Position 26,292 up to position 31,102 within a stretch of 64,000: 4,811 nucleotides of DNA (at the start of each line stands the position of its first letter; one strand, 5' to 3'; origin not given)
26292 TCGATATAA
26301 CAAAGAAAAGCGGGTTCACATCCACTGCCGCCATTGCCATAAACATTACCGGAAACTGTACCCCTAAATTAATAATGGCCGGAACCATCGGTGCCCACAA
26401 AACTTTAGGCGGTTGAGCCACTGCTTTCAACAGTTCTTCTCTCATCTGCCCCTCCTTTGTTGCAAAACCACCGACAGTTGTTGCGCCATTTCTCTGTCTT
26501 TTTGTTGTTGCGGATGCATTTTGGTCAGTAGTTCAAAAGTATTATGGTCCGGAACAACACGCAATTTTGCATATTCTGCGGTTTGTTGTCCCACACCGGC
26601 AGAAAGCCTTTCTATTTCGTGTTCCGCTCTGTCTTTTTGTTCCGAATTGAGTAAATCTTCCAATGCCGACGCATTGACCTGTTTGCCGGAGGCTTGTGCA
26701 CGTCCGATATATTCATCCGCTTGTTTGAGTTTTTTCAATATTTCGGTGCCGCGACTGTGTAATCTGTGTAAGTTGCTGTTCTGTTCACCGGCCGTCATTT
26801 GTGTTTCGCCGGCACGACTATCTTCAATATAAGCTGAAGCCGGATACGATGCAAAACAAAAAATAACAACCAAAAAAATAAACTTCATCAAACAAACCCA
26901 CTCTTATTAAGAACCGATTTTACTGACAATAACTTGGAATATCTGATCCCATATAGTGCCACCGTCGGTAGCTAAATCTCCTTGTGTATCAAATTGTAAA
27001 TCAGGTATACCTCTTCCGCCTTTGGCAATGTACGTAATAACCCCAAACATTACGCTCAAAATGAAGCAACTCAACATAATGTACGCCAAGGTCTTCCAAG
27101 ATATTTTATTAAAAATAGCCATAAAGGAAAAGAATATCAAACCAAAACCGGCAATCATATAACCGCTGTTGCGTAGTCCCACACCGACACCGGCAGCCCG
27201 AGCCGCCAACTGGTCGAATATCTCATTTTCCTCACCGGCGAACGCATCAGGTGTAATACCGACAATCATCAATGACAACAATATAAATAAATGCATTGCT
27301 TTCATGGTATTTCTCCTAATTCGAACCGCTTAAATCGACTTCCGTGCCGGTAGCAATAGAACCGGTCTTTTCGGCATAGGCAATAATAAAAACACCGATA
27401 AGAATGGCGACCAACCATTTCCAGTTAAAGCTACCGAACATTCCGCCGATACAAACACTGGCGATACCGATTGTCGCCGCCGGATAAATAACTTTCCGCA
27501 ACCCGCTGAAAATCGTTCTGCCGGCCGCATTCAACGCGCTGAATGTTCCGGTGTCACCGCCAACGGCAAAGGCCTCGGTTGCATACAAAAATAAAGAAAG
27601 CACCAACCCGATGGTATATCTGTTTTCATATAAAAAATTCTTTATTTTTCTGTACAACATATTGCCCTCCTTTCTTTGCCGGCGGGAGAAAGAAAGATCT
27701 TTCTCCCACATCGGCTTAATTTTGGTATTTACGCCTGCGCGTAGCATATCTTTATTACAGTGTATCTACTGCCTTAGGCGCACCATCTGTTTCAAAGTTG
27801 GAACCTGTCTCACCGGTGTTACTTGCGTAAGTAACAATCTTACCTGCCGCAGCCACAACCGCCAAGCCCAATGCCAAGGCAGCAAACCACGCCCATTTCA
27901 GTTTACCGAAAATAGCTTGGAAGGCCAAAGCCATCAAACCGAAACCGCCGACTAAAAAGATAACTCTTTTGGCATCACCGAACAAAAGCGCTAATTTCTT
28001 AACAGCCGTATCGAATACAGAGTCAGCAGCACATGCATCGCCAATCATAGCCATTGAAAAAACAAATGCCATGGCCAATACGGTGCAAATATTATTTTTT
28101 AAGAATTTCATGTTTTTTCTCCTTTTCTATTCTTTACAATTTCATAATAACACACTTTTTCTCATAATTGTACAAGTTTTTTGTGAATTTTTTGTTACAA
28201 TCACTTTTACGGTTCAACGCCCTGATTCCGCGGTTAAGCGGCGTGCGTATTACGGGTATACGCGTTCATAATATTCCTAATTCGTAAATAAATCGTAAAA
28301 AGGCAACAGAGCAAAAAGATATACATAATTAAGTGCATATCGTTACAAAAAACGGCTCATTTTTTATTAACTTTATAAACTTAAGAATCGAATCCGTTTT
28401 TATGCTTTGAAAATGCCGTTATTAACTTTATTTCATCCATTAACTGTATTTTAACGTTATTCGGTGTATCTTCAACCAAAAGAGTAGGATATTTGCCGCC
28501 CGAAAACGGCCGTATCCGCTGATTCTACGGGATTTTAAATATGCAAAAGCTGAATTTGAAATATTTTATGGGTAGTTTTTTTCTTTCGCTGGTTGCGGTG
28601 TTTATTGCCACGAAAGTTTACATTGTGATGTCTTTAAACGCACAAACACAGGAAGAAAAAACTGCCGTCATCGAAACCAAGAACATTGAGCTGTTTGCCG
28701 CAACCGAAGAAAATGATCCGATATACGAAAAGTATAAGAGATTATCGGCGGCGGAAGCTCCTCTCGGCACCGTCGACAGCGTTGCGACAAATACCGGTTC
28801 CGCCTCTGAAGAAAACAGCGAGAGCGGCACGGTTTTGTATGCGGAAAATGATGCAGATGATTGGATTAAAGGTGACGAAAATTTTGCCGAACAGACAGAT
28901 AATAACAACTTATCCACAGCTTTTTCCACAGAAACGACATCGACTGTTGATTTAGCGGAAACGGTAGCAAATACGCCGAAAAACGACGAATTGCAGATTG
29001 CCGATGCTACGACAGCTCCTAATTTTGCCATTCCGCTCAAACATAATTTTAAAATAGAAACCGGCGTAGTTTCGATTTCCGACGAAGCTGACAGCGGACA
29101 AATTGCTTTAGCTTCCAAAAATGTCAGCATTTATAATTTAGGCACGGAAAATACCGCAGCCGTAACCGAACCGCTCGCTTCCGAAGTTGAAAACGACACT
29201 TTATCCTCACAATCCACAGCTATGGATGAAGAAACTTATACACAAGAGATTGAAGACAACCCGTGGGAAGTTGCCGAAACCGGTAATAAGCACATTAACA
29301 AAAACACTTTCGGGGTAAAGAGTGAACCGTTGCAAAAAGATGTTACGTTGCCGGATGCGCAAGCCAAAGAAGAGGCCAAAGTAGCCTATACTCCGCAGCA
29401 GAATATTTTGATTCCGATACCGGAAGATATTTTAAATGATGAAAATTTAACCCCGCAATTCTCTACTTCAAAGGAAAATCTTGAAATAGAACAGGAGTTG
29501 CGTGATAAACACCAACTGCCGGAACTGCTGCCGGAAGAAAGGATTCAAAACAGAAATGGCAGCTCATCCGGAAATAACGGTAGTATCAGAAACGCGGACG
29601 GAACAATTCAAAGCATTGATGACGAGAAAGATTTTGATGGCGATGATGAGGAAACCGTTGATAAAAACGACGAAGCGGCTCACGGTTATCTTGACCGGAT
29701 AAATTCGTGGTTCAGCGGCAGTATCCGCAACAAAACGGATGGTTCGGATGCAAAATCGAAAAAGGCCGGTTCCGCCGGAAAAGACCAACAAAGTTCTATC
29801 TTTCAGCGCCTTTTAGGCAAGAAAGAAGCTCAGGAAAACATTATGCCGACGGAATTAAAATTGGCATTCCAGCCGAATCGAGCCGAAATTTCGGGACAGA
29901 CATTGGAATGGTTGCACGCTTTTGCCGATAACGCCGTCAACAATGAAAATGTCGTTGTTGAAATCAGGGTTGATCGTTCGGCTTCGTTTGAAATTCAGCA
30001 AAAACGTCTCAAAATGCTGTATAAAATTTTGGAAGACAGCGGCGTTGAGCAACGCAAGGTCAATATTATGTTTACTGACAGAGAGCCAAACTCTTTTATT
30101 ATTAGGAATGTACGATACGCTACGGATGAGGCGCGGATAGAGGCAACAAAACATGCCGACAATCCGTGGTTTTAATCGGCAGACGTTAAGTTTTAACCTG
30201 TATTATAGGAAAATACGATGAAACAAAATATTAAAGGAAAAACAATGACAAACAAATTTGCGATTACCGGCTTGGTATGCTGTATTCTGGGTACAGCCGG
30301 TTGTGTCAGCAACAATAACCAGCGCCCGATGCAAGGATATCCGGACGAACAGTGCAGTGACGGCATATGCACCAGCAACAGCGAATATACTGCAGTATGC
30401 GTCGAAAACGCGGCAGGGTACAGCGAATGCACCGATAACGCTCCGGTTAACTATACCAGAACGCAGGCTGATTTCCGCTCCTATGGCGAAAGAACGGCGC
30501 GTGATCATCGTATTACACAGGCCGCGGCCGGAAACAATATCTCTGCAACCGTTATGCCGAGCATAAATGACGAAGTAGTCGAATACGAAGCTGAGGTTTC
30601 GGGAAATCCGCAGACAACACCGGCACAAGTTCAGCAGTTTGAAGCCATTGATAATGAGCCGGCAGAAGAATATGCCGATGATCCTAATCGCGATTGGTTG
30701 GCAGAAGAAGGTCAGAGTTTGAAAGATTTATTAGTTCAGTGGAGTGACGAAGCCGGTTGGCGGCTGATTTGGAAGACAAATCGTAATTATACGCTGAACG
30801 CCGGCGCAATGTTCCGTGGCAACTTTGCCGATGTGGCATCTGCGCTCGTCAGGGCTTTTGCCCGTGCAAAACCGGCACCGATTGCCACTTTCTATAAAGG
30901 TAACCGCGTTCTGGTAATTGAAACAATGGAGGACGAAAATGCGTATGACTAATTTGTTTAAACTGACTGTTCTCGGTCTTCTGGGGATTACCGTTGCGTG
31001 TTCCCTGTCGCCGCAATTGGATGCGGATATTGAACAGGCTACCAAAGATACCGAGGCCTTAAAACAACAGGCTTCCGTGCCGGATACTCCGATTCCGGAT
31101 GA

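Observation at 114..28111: Atypical virB-type T4SS operon: core present, VirB6/VirB1/VirD4 absent, slots filled by giant and secreted proteins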

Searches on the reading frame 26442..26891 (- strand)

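Call 5: search_protein_families(library=pfam, proteins=[window:26442-26891:-], max_evalue=0.1)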
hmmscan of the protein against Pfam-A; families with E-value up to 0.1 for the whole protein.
window:26442-26891:- (149 aa): 1 family
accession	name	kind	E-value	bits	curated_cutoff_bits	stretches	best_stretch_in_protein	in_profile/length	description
PF12845.12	TBD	-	0.048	13.9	27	0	39-68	19-48/56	TBD domain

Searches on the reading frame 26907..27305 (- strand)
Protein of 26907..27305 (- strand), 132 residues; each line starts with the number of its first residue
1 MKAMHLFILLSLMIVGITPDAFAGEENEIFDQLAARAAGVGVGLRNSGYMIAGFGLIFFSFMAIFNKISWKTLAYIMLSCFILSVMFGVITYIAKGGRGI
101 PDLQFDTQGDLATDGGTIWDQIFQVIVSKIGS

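Call 5: search_protein_families(library=pfam, proteins=[window:26907-27305:-], max_evalue=0.1)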
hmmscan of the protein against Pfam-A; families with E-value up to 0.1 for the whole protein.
window:26907-27305:- (132 aa): 2 families
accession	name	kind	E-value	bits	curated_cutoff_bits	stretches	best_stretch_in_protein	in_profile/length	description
PF04956.18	TrbC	-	0.00079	20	27.9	1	3-83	10-88/98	TrbC/VIRB2 pilin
PF13567.11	DUF4131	-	0.079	13.1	31.6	0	48-90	6-49/165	Domain of unknown function (DUF4131)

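Call 54: search_protein_families(library=ncbifam, proteins=[window:26907-27305:-], max_evalue=0.01)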
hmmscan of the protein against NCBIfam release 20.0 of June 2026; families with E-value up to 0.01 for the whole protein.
window:26907-27305:- (132 aa): 1 family
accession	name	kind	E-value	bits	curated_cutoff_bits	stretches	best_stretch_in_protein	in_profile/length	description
NF047787.1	PhglyTportPgtP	equivalog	0.0053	15.6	750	1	33-92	378-437/451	phosphoglycerate transporter PgtP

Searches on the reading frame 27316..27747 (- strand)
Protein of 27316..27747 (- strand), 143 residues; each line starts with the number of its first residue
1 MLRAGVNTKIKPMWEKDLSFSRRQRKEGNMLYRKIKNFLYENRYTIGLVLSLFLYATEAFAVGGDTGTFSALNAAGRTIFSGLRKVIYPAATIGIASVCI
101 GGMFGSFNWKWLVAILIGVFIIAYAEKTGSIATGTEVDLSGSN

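Call 5: search_protein_families(library=pfam, proteins=[window:27316-27747:-], max_evalue=0.1)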
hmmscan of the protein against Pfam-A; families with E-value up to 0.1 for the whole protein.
window:27316-27747:- (143 aa): 4 families
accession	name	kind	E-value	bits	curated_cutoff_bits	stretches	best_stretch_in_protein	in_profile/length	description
PF04956.18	TrbC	-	5.9e-10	39.7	27.9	1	45-127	14-93/98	TrbC/VIRB2 pilin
PF02517.21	Rce1-like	-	0.011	16.5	22.4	1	79-133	27-82/93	Type II CAAX prenyl endopeptidase Rce1-like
PF24648.1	DUF7641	-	0.058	14.1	27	1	69-123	35-88/125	Domain of unknown function (DUF7641)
PF10538.15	ITAM_Cys-rich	-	0.063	13.6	27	0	30-54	5-29/36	Hantavirus ITAM motif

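Call 54: search_protein_families(library=ncbifam, proteins=[window:27316-27747:-], max_evalue=0.01)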
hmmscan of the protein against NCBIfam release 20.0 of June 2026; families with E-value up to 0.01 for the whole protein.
window:27316-27747:- (143 aa): 0 families

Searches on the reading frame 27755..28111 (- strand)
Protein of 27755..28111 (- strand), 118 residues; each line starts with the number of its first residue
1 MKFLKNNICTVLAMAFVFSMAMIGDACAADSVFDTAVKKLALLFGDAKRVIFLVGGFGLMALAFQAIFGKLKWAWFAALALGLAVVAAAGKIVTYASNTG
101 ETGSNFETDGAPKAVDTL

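Call 54: search_protein_families(library=ncbifam, proteins=[window:27755-28111:-], max_evalue=0.01)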
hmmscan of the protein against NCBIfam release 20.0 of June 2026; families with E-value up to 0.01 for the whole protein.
window:27755-28111:- (118 aa): 0 families

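Call 108: search_protein_families(library=pfam, proteins=[window:27755-28111:-], max_evalue=0.01)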
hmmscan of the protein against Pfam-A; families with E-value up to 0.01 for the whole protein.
window:27755-28111:- (118 aa): 1 family
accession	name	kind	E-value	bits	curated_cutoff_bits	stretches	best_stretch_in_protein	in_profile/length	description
PF04956.18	TrbC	-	2e-07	31.6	27.9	1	2-95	2-97/98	TrbC/VIRB2 pilin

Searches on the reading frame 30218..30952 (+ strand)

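Call 9: search_protein_families(library=pfam, proteins=[window:30218-30952:+], max_evalue=0.001)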
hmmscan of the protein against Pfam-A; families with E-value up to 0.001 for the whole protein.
window:30218-30952:+ (244 aa): 1 family
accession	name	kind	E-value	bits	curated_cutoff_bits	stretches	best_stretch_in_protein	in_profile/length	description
PF10671.14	TcpQ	-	5.5e-17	62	27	1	158-235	1-78/80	Toxin co-regulated pilus biosynthesis protein Q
